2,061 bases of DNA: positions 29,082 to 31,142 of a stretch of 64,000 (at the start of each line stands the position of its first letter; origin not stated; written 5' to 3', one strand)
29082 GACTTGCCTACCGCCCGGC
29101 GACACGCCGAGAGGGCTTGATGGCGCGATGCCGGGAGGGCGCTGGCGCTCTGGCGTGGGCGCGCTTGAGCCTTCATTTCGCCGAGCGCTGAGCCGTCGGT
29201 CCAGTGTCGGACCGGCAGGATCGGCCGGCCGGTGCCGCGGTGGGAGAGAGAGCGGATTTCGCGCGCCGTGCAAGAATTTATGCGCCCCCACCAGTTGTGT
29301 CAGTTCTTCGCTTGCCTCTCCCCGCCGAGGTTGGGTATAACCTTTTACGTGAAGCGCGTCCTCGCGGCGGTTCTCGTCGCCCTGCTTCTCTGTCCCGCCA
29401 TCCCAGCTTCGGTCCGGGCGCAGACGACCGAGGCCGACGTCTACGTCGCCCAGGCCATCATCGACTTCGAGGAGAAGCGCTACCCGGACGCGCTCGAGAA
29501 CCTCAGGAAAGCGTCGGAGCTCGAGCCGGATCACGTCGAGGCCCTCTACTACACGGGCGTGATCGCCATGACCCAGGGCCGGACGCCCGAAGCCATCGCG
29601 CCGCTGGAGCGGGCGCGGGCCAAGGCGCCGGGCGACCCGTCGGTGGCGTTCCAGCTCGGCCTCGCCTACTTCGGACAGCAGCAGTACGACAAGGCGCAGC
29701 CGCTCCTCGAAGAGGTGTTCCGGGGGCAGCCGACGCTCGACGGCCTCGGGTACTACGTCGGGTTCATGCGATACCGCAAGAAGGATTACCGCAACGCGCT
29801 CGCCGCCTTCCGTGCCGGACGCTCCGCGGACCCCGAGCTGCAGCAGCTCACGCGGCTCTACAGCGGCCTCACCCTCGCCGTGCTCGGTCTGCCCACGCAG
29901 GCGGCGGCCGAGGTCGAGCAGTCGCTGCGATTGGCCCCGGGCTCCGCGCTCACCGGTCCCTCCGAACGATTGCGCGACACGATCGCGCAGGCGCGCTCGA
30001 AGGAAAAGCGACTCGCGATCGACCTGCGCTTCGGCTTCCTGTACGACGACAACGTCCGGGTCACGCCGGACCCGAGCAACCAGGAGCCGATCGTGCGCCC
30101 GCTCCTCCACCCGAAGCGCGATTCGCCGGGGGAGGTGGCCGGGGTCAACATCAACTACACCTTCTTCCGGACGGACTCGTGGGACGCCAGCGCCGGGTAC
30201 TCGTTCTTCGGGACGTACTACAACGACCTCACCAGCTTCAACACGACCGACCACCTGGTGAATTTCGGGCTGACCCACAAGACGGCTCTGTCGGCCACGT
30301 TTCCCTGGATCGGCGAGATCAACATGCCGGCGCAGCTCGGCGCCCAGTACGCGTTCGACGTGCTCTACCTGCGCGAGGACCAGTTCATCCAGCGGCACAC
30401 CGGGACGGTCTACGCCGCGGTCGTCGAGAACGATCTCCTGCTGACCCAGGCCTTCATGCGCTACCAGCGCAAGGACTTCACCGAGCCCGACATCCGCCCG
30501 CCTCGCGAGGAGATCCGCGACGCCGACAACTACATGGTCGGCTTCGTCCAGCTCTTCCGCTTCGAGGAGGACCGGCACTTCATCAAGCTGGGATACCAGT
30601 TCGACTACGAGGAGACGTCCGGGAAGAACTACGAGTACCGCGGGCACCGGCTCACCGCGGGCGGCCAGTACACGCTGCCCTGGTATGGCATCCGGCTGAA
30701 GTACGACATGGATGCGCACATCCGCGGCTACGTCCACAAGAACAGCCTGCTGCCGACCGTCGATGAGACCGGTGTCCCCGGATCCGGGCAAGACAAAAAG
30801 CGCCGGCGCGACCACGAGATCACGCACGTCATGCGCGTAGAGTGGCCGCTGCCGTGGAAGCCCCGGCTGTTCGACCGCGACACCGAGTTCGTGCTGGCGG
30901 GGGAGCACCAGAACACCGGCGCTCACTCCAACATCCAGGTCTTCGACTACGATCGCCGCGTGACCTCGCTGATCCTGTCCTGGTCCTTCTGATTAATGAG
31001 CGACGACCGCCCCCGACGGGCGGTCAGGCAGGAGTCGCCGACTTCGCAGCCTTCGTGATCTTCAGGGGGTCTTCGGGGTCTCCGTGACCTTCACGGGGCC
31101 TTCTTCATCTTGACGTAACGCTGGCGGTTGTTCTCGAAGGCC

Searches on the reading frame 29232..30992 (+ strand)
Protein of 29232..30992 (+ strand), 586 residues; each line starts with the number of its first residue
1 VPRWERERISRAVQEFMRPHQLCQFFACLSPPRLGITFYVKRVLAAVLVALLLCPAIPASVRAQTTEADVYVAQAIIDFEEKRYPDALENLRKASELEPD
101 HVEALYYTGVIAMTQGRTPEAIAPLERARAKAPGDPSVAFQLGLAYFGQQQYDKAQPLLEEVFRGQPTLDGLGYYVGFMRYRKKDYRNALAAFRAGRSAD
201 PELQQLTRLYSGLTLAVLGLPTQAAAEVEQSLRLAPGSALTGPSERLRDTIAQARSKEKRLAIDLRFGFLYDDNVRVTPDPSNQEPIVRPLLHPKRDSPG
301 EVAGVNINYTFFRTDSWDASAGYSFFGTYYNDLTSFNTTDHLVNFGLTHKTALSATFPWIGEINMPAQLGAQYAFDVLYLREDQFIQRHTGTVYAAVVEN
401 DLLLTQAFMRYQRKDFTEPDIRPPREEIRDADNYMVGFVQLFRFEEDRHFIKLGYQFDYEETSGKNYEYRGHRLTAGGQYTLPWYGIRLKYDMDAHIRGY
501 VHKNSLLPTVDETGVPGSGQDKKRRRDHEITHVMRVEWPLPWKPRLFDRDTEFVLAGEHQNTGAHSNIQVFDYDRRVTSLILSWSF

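Call 41: search_protein_families(library=pfam, proteins=[window:29232-30992:+], max_evalue=0.001)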
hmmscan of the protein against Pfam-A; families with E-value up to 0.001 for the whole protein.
window:29232-30992:+ (586 aa): 16 families
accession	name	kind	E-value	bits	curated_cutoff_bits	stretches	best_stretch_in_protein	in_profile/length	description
PF07719.23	TPR_2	-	5.2e-17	60.9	27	0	68-101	1-34/34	Tetratricopeptide repeat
PF13432.12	TPR_16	-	2.4e-16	60.3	32.7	1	74-136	3-65/65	Tetratricopeptide repeat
PF14559.12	TPR_19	-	1.4e-14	54.6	25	2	79-138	2-61/68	Tetratricopeptide repeat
PF00515.34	TPR_1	-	1.4e-09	37.7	27.8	0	140-160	5-25/34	Tetratricopeptide repeat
PF13428.12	TPR_14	-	3.1e-09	37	23.5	0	103-143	2-42/44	Tetratricopeptide repeat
PF13414.12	TPR_11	-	3.1e-09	36.8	26.8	1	78-116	4-42/42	TPR repeat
PF13424.12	TPR_12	-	3.3e-08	34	30.1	0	68-130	3-73/77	Tetratricopeptide repeat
PF24575.1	TPR_Slam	-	3.8e-07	30.9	35.2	0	102-156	47-101/104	Surface lipoprotein assembly modifier, N-terminal TPR repeats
PF13431.12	TPR_17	-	1.8e-06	28.2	24.4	0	92-123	3-34/34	Tetratricopeptide repeat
PF13174.12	TPR_6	-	2.2e-06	28.4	26.3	0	103-134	1-32/33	Tetratricopeptide repeat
PF12895.13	ANAPC3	-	2.9e-06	27.9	27.2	0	115-193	2-79/82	Anaphase-promoting complex, cyclosome, subunit 3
PF21545.3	T7SS_EccA1_N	-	4.6e-06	26.6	27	0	145-231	108-194/272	T7SS, ESX-1 secretion system protein EccA1, N-terminal domain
PF23914.1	TPR_CcmH_CycH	-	5.9e-06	26.6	42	1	92-194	40-145/158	Cytochrome c-type biogenesis protein H TPR domain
PF13181.12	TPR_8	-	0.00026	21.3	25.7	0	139-162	4-27/34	Tetratricopeptide repeat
PF13371.12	TPR_9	-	0.00052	20.4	35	0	79-138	6-65/73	Tetratricopeptide repeat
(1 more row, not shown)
